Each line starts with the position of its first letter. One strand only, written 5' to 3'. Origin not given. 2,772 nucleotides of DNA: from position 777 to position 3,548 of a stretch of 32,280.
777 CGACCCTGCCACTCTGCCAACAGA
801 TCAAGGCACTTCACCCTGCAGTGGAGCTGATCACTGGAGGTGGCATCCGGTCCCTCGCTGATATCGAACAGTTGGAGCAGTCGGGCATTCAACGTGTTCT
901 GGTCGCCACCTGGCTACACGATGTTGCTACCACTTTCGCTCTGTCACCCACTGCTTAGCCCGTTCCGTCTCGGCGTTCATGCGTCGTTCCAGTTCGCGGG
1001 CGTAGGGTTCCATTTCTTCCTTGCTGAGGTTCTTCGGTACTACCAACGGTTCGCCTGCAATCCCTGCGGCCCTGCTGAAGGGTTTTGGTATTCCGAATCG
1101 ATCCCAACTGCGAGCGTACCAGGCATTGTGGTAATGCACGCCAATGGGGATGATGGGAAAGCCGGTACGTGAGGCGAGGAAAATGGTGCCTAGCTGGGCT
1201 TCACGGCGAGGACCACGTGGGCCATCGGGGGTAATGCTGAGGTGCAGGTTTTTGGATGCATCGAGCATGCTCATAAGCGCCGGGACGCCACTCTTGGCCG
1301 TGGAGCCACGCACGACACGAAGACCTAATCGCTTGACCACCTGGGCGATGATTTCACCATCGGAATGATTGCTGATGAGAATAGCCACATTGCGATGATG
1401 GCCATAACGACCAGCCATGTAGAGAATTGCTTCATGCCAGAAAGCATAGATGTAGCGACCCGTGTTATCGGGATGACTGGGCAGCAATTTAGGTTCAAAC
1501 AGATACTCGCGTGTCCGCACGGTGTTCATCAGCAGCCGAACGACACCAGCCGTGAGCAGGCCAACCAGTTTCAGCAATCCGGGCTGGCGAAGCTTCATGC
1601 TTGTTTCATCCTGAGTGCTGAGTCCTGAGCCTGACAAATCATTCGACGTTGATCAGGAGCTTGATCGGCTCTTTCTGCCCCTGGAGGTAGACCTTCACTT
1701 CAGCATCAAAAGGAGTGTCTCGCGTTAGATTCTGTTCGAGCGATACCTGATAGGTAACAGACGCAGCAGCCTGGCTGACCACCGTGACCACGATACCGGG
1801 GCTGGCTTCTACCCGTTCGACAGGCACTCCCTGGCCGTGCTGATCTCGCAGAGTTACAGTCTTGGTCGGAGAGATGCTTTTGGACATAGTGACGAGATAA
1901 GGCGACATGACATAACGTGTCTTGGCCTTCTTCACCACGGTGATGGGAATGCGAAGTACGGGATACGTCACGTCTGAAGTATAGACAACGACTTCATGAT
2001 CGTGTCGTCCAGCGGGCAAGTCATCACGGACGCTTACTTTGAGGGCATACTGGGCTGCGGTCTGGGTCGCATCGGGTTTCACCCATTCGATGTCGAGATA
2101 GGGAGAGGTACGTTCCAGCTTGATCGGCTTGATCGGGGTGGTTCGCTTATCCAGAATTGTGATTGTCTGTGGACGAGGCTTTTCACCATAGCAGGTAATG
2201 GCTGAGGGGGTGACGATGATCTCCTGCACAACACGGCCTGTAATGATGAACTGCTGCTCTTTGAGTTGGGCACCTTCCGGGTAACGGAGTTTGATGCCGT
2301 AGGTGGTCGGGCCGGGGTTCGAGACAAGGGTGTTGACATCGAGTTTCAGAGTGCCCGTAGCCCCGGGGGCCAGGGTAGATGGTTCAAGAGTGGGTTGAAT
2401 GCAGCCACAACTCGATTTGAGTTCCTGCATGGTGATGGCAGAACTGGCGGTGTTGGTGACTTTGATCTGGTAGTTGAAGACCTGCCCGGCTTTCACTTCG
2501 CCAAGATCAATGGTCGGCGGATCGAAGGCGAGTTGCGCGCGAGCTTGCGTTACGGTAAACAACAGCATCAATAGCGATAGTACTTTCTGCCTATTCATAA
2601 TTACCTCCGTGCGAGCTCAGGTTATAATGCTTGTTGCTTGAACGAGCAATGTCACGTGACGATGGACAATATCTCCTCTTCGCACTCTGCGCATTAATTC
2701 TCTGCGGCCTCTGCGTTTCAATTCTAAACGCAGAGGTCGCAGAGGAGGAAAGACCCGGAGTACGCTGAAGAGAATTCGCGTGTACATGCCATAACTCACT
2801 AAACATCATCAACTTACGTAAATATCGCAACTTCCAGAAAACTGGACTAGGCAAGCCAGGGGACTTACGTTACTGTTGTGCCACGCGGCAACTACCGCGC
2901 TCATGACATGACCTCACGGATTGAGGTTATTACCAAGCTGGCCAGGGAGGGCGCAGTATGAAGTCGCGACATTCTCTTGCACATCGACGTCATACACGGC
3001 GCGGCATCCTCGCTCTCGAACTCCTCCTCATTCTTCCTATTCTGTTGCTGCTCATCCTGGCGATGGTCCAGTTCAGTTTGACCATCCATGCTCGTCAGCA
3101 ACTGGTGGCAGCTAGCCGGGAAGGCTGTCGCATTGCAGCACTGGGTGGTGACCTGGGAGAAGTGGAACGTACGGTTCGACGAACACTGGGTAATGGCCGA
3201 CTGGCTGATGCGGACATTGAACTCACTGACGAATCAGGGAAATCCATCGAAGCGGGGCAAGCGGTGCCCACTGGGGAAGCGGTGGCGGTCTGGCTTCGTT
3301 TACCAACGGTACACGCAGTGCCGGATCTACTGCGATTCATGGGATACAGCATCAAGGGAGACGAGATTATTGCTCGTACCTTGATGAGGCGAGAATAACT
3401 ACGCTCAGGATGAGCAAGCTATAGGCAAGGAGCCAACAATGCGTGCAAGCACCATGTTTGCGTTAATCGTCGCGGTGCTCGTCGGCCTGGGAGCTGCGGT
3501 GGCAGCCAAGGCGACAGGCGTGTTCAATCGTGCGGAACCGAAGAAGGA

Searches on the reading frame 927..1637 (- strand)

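Call 31: search_protein_families(library=pfam, proteins=[window:927-1637:-])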
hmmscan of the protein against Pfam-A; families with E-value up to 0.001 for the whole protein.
window:927-1637:- (236 aa): 1 family
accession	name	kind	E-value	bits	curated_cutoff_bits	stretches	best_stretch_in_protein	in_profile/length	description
PF04028.18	DUF374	-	1.6e-23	82.5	26.8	1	79-144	3-69/69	Domain of unknown function (DUF374)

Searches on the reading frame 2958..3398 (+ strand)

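Call 31: search_protein_families(library=pfam, proteins=[window:2958-3398:+])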
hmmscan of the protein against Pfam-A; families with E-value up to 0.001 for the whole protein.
window:2958-3398:+ (146 aa): 1 family
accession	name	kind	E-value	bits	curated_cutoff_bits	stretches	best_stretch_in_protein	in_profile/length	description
PF07811.17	TadE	-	3.1e-12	46.9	22.9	1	16-58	1-43/43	TadE-like protein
